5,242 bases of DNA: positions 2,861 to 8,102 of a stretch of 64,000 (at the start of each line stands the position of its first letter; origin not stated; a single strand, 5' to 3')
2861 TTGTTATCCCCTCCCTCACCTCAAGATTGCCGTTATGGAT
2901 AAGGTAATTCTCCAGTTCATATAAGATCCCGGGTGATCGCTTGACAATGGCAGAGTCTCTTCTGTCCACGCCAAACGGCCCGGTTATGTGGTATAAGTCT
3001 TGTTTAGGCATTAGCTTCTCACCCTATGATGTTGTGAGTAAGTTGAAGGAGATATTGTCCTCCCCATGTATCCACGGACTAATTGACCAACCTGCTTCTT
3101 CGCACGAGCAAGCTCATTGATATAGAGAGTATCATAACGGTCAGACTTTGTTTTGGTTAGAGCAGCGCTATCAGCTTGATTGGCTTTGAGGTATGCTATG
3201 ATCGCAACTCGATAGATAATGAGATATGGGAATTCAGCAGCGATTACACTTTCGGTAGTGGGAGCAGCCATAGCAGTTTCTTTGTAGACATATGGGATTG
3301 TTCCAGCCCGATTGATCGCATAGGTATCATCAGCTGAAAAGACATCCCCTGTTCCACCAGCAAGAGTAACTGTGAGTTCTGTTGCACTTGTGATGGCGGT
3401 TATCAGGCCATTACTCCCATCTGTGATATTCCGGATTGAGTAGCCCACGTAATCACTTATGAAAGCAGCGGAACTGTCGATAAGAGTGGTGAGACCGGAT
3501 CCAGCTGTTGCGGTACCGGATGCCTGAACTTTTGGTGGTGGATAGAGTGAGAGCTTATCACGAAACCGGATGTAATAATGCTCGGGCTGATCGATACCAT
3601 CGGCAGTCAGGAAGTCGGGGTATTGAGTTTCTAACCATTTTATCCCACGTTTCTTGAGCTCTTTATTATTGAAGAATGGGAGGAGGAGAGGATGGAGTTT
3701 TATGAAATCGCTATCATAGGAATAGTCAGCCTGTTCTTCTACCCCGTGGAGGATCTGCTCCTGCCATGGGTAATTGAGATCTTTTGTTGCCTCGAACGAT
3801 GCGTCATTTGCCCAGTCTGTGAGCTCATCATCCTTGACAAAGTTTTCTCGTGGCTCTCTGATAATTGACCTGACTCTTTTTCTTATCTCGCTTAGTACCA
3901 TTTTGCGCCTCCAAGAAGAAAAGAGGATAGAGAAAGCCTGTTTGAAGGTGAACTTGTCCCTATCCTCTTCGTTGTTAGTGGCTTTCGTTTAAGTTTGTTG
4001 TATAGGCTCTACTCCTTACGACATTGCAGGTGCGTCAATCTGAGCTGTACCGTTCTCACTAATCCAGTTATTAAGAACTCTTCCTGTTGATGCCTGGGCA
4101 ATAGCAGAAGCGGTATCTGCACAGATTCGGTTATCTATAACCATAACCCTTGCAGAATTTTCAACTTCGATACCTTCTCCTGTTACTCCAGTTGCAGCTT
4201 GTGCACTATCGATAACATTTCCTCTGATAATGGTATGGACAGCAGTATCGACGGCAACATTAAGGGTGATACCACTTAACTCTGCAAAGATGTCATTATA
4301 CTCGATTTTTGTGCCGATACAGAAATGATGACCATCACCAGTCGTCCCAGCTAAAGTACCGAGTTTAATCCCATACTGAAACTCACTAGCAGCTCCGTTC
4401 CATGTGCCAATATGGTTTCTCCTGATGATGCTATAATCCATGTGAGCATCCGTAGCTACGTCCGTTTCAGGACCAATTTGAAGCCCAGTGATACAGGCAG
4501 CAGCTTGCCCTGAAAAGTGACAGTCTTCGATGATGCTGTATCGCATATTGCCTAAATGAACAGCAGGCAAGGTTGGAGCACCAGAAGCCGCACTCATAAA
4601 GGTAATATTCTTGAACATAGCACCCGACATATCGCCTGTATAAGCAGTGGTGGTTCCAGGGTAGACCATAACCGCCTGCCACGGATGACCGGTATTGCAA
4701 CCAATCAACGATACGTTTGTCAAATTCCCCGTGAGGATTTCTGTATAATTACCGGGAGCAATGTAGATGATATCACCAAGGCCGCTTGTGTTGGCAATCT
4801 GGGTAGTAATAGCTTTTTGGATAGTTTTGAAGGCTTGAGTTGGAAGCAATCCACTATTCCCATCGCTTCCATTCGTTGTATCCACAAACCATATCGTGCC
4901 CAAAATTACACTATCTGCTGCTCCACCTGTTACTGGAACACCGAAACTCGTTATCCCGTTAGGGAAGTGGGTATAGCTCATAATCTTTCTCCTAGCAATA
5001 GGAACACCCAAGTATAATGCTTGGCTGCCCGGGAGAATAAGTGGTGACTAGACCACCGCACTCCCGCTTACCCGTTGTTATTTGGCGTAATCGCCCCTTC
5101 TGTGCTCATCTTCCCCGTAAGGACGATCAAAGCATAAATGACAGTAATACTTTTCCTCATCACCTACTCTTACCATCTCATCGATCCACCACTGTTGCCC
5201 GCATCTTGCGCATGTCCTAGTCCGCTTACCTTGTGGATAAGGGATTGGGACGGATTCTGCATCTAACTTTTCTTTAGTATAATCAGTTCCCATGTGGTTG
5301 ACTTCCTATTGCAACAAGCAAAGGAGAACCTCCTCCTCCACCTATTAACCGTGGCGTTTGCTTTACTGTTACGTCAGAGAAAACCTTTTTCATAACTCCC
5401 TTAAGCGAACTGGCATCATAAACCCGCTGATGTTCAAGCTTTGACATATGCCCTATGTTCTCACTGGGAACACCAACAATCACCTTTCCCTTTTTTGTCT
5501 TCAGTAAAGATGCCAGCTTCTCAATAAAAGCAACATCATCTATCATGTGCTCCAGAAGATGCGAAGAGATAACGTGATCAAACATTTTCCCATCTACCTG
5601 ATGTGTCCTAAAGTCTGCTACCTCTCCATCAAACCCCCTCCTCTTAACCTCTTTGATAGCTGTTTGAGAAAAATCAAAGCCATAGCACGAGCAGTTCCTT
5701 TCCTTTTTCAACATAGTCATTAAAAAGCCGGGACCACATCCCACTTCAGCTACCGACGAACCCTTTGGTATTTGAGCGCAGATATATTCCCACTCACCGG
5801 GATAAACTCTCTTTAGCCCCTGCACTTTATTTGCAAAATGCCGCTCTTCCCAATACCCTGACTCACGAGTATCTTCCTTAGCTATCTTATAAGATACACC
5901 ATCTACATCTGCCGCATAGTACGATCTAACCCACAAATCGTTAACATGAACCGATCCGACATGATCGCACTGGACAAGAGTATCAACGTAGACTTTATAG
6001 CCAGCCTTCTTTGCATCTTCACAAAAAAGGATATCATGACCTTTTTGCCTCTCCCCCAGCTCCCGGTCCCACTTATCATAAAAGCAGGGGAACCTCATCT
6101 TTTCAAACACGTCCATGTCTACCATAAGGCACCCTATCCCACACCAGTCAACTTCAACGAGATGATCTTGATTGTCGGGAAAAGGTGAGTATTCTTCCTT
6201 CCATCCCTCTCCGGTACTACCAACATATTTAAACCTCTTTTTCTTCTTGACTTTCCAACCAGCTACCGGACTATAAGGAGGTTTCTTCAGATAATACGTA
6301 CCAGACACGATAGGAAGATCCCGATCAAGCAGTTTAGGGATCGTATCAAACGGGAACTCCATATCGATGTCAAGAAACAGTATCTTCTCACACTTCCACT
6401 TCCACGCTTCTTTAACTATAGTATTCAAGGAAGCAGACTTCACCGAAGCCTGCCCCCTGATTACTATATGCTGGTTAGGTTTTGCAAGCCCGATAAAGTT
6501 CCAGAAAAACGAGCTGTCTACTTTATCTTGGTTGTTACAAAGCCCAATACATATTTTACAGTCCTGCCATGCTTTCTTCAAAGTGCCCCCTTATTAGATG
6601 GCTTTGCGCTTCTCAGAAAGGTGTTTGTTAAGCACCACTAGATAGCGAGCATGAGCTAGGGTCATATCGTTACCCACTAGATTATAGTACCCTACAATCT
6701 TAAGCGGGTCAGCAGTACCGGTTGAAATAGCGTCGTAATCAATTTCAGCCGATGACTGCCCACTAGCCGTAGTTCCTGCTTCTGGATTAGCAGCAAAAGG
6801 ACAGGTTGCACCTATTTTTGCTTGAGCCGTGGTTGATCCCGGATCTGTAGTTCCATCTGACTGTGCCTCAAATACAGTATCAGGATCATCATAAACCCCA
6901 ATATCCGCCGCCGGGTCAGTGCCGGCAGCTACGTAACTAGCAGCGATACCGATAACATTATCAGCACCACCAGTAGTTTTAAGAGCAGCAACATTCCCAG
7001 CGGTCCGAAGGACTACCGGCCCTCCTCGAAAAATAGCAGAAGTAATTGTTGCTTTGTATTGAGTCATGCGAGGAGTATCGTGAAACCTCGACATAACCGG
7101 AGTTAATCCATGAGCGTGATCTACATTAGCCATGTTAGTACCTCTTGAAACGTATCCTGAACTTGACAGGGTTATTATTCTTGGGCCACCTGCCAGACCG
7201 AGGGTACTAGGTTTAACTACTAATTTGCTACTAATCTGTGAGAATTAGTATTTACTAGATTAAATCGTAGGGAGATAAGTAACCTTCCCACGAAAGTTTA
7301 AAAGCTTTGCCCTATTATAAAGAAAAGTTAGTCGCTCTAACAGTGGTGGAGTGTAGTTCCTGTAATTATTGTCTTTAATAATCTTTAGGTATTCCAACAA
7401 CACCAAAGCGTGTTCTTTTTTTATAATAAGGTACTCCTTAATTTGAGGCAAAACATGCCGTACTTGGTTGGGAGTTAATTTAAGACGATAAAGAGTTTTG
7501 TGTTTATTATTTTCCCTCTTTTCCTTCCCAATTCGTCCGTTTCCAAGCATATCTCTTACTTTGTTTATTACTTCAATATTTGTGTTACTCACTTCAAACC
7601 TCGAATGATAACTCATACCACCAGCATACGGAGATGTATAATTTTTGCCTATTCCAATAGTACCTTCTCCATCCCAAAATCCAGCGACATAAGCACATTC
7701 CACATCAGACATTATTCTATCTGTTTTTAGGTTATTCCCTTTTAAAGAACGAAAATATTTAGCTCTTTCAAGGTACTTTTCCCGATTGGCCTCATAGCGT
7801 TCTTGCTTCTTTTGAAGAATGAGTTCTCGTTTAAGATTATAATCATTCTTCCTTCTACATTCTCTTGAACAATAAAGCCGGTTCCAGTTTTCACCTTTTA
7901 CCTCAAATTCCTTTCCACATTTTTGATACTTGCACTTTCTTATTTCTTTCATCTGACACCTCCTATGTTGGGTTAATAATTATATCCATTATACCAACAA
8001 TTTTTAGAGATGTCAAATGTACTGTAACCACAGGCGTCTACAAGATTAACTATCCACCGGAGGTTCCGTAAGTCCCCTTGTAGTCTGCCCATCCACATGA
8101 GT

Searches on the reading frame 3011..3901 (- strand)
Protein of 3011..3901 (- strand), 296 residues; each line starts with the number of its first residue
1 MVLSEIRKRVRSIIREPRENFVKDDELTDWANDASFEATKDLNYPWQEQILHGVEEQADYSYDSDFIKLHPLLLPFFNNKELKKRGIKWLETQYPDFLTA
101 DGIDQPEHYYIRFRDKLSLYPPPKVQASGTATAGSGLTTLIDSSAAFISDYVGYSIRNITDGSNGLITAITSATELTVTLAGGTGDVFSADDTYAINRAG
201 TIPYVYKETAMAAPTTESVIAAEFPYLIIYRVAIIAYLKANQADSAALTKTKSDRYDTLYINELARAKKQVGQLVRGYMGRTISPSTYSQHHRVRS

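Call 33: search_protein_families(library=pfam, proteins=[window:3011-3901:-], max_evalue=0.01)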
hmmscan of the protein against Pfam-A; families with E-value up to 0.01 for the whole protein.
window:3011-3901:- (296 aa): 1 family
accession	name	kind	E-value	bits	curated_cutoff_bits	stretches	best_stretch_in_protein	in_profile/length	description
PF24175.2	SU10_adaptor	-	3e-08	34.8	27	1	3-237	3-156/194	SU10 adaptor protein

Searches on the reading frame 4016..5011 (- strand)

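Call 33: search_protein_families(library=pfam, proteins=[window:4016-5011:-], max_evalue=0.01)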
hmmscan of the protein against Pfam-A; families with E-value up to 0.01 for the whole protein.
window:4016-5011:- (331 aa): 2 families
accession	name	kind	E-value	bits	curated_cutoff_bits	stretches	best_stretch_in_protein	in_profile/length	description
PF13229.12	Beta_helix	-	0.00038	20.6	25.9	1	247-323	25-93/158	Right handed beta helix region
PF05048.19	NosD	-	0.0045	16.9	23.6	0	211-322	59-151/212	Periplasmic copper-binding protein (NosD)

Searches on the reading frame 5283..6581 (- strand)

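Call 33: search_protein_families(library=pfam, proteins=[window:5283-6581:-], max_evalue=0.01)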
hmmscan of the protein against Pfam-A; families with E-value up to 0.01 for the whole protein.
window:5283-6581:- (432 aa): 6 families
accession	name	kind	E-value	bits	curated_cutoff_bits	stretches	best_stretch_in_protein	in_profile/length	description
PF08241.18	Methyltransf_11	-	1.7e-11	45.1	21.2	1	279-362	2-89/95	Methyltransferase domain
PF13489.12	Methyltransf_23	-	3.5e-11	43.6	27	1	268-398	17-155/164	Methyltransferase domain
PF13649.12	Methyltransf_25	-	5.2e-11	43.5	27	1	277-362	1-95/97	Methyltransferase domain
PF08242.18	Methyltransf_12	-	2.6e-09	38.1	30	1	279-361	2-93/98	Methyltransferase domain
PF13847.12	Methyltransf_31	-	3e-09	37.1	27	1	273-381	3-124/145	Methyltransferase domain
PF07021.18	MetW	-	3.5e-09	37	21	1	264-378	4-114/193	Methionine biosynthesis protein MetW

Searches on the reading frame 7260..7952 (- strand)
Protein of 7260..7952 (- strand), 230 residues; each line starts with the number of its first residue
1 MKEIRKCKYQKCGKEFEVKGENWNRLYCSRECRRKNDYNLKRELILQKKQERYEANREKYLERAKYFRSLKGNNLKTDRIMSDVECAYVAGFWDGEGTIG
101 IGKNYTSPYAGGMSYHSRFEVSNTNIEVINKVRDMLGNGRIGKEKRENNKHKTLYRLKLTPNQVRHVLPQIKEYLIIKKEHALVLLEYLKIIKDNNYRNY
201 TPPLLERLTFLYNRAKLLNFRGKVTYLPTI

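Call 33: search_protein_families(library=pfam, proteins=[window:7260-7952:-], max_evalue=0.01)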
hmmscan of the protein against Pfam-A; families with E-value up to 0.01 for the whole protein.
window:7260-7952:- (230 aa): 2 families
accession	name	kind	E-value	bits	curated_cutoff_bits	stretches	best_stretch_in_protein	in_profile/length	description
PF00961.24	LAGLIDADG_1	-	2.1e-07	32.2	23.1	1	90-180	2-92/102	LAGLIDADG endonuclease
PF14528.11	LAGLIDADG_3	-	1.6e-06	28.7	22.5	1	83-188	1-80/82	LAGLIDADG-like domain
